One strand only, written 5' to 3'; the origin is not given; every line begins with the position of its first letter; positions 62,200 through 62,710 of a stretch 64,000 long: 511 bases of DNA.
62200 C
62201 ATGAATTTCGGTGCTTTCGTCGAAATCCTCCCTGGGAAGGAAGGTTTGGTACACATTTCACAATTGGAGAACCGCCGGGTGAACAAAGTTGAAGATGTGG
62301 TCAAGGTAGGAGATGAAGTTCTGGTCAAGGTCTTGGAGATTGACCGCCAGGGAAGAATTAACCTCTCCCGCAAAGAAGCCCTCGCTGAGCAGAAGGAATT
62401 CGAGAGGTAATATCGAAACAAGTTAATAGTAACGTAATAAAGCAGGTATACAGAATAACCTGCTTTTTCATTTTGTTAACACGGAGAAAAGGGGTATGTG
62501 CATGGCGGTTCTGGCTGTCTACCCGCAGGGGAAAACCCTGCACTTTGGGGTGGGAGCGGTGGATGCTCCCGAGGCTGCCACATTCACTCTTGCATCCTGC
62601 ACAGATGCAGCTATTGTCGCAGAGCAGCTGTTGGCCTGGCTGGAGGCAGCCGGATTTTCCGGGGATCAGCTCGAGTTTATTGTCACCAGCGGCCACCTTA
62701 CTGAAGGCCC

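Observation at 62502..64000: Butyrate-kinase homolog with degenerate ATP/phosphate motifs, encoded with a ptb-like gene downstream of pnp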

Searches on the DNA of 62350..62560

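Call 33: search_rna_families(source=window, start=62350, end=62560, threshold=evalue, max_evalue=1)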
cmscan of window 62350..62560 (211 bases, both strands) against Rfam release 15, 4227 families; matches with E-value up to 1: 4.
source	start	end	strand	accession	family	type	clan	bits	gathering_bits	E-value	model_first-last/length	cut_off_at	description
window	62353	62473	+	RF02053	STnc430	Gene; sRNA;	-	20.7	47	0.3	1-162/162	no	Enterobacterial sRNA STnc430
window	62417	62477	-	RF00203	snoR160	Gene; snRNA; snoRNA; CD-box;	-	20.1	42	0.8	1-80/80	no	Small nucleolar RNA R160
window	62367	62477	+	RF00558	L20_leader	Cis-reg; leader;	-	16.2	58.7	0.68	1-127/127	no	Ribosomal protein L20 leader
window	62362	62413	-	RF01903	mir-500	Gene; miRNA;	-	14.6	78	0.87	1-84/84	no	mir-500 microRNA precursor family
